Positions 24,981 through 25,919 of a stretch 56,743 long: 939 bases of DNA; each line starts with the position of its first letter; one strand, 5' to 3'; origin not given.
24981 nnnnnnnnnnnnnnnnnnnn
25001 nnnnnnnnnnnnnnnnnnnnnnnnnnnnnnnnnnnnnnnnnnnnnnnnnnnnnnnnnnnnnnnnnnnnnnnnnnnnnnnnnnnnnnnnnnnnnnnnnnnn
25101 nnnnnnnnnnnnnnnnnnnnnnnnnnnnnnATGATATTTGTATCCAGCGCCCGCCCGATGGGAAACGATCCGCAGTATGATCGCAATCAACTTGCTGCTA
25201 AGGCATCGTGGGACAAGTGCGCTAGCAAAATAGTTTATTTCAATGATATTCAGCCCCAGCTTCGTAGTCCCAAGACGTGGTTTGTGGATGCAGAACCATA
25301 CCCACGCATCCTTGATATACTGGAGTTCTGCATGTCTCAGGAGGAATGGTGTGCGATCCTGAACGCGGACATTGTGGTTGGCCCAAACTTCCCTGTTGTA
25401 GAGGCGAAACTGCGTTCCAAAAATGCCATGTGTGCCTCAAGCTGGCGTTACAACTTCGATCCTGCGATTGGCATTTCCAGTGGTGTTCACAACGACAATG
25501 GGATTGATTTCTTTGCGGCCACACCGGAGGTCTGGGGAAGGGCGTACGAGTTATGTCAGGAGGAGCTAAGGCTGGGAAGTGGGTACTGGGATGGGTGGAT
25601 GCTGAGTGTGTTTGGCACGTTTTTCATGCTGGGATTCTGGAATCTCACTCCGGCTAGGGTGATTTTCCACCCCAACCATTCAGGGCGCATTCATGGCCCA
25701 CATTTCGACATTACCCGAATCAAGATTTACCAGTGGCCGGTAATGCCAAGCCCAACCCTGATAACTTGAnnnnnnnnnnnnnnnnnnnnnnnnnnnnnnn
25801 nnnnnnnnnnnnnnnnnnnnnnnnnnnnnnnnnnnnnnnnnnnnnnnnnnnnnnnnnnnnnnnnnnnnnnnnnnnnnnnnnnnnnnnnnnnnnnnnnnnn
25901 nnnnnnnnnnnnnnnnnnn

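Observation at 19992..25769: Self-contained operon: exonuclease plus a six-gene sugar/methyl-modification cassette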

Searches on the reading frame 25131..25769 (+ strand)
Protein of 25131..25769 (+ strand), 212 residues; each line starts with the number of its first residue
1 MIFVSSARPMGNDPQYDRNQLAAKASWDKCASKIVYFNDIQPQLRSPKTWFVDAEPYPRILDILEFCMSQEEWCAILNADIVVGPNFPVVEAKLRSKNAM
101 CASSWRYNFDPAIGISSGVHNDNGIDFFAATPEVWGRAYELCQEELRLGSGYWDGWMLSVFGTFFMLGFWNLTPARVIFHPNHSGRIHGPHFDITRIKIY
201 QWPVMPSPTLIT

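Call 3: search_protein_families(library=pfam, proteins=[window:25131-25769:+], max_evalue=0.1)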
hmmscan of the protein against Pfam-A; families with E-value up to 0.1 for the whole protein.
window:25131-25769:+ (212 aa): 0 families

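Call 4: search_protein_families(library=phrogs, proteins=[window:25131-25769:+], max_evalue=0.01)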
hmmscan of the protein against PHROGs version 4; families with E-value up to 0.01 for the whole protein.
window:25131-25769:+ (212 aa): 0 families

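Call 9: search_protein_families(library=ncbifam, proteins=[window:25131-25769:+], max_evalue=0.1)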
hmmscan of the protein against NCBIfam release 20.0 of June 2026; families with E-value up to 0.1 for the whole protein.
window:25131-25769:+ (212 aa): 0 families

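Call 44: search_solved_structures(query=A4, max_evalue=10)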
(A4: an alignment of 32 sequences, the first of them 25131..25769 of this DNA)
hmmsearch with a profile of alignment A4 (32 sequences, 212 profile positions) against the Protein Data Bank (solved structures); distinct sequences matched with E-value up to 10: 1.
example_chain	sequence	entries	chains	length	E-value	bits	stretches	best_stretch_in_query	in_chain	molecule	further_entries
7kw8_A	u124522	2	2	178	1.4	11.4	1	78-136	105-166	tRNA 2'-phosphotransferase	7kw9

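Call 45: search_protein_families(library=pfam, alignment_id=A4, max_evalue=0.1)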
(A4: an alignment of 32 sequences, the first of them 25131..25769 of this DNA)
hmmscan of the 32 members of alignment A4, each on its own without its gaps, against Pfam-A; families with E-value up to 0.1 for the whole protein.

A. member 1, window:25131-25769:+ (212 aa): 0 families

B. families by the number of members that match (of 32 scanned): 2 families
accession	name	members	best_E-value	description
PF24239.1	DUF7447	3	0.016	Family of unknown function (DUF7447)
PF08655.15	DASH_Ask1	1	0.036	DASH complex subunit Ask1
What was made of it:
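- On GT-A fold (g7): There is no sequence-family hit (calls 44, 45).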

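Call 47: find_homologous_proteins(query=window:25131-25769:+, max_evalue=0.001)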
Query window:25131-25769:+ (212 aa): 63 proteins with E <= 0.001 among 130 candidates.
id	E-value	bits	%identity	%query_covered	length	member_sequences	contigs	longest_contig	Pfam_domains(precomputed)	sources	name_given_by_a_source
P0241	4.1e-148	509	100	100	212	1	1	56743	-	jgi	jgi:hypothetical protein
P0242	3.4e-115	401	78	100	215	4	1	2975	-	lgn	-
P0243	2.3e-112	392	78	94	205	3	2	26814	-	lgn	-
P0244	4.8e-111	388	76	100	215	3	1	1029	-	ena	-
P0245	1.4e-110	386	77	97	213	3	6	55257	-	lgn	-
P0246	8.4e-110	384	73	99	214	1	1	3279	-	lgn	-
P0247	2.5e-85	303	59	99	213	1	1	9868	-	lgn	-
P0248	8.8e-85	302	60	99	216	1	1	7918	-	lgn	-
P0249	7.9e-83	295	61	97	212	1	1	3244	-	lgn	-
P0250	3.8e-82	293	60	99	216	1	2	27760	-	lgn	-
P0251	1.4e-80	288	59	99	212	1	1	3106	-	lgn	-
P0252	1.7e-80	288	58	99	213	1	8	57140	-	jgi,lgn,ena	-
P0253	2.4e-79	284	58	99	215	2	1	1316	-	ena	-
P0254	4.6e-79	283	57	99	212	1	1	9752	-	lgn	-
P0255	7.5e-79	282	56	99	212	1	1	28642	-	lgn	-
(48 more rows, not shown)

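Call 55: predict_structure(alignment_id=A5)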
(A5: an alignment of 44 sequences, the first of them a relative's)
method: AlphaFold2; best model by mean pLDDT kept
length: 212 residues; sequences in the alignment: 44
mean_pLDDT: 96.5   pTM: 0.92
mean pLDDT of the five models: 96.5, 96.2, 96.2, 96.0, 95.6
residues with pLDDT >= 90: 204; 70-90: 8; 50-70: 0; < 50: 0
segments of 3 or more residues with pLDDT < 50: none
pLDDT, mean of each block of 10 residues (from residue 1): 97 96 98 98 98 96 99 98 98 98 98 97 95 99 95 96 98 98 91 93 94 85
secondary structure, 60 per line:
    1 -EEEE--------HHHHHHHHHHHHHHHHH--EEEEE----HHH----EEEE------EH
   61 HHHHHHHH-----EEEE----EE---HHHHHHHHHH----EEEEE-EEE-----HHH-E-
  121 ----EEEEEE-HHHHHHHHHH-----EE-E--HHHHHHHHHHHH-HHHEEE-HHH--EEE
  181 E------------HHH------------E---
elements in order: E2-5 H14-30 E33-37 E49-52 H60-68 E74-77 H87-96 E101-105 E107-109 E125-130 H132-141 H153-164 E169-171 E178-181
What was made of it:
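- On GT-A fold (g7): pLDDT 96.5 (call 55).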

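Call 57: fold_search(model_id=the predicted structure, library=pdb)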
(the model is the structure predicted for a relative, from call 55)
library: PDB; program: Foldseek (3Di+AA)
matches with E <= 10: 1243; with E <= 0.001: 158
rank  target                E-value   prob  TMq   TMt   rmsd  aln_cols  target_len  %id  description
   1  9omk_B                1.5e-05  1.00  0.42  0.36  10.8       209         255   18  WrtF fucosyltransferase - trisaccharide acceptor (released 2025-10-29)
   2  9oml_B                2.0e-05  1.00  0.55  0.44   8.4       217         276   15  WrtF fucosyltransferase - acetylated trisaccharide acceptor (released 2025-10-29)
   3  9omn_B                2.0e-05  1.00  0.43  0.35  10.8       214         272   16  WrtF fucosyltransferase - GDP-2-deoxy-2-fluoro-beta-L-fucose (released 2025-10-29)
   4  9omn_A                2.1e-05  1.00  0.37  0.32   8.8       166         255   17  WrtF fucosyltransferase - GDP-2-deoxy-2-fluoro-beta-L-fucose (released 2025-10-29)
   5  9omh_A                2.4e-05  1.00  0.37  0.30   8.4       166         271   17  WrtF fucosyltransferase - Apo (released 2025-10-29)
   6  9omm_A                2.7e-05  1.00  0.44  0.37   8.2       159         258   17  WrtF fucosyltransferase - tetrasaccharide product (released 2025-10-29)
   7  9omh_B                4.2e-05  1.00  0.41  0.34   8.1       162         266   17  WrtF fucosyltransferase - Apo (released 2025-10-29)
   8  9omj_A                5.1e-05  1.00  0.46  0.38   8.9       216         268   16  WrtF fucosyltransferase - GDP-beta-L-fucose (released 2025-10-29)
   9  9omi_A                5.4e-05  1.00  0.37  0.31   8.5       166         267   17  WrtF fucosyltransferase - GDP (released 2025-10-29)
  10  9omh_D                5.7e-05  1.00  0.37  0.31   8.6       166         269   17  WrtF fucosyltransferase - Apo (released 2025-10-29)
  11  7x8j_B                6.1e-05  1.00  0.33  0.22   9.5       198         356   15  Arabidopsis GDP-D-mannose pyrophosphorylase (VTC1) structure (unliganded) (released 2022-05-18)
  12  9omi_B                6.5e-05  1.00  0.40  0.34   8.5       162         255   16  WrtF fucosyltransferase - GDP (released 2025-10-29)
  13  7x8k_B                6.5e-05  1.00  0.38  0.24   8.1       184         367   13  Arabidopsis GDP-D-mannose pyrophosphorylase (VTC1) structure (product-bound) (released 2022-05-18)
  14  2y4j_B                6.5e-05  1.00  0.44  0.28   7.4       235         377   12  MANNOSYLGLYCERATE SYNTHASE IN COMPLEX WITH LACTATE (released 2011-02-02)
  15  1g8o                  6.9e-05  1.00  0.35  0.28   9.5       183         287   12  CRYSTALLOGRAPHIC STRUCTURE OF THE NATIVE BOVINE ALPHA-1,3-GALACTOSYLTRANSFERASE CATALYTIC DOMAIN (released 2001-05-20)
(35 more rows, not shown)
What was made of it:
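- On GT-A fold (g7): Hits to WrtF, mannosylglycerate synthase, alpha3GalT and KfiA at E = 1e-5 to 1e-4 (call 57). GDP-mannose pyrophosphorylase and RmlA-type enzymes score almost as well (call 57).
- g7 has a GT-A fold (calls 55, 57). g7 also resembles sugar nucleotidyltransferases (call 57).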

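Call 95: search_dna_similar(query=window:25131-25769:+, collection=phages, mode=protein, max_evalue=0.001, max_rows=15)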
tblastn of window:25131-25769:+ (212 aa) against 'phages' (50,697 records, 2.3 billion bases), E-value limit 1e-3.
No match.

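Call 100: find_encoding_contigs(protein=P0245, flank=10000, max_places=1)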
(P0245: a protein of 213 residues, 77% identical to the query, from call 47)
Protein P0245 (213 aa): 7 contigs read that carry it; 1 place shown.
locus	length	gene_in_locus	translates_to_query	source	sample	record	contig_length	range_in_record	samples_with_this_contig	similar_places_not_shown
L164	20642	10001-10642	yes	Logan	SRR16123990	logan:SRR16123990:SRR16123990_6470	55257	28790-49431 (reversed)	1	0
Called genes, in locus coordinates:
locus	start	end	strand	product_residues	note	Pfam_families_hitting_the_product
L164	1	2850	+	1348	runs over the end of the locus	-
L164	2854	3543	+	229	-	-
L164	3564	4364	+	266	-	-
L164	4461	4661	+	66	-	-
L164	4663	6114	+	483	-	-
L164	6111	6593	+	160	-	PF13392:HNH_3 (weak)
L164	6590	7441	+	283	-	-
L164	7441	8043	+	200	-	PF13392:HNH_3 (weak)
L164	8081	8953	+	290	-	PF01596:Methyltransf_3, PF04989:RMNT_CmcI (faint), PF13578:Methyltransf_24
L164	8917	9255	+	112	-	-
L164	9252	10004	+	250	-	-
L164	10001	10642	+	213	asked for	-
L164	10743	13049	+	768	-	-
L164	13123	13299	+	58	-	-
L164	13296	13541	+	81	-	-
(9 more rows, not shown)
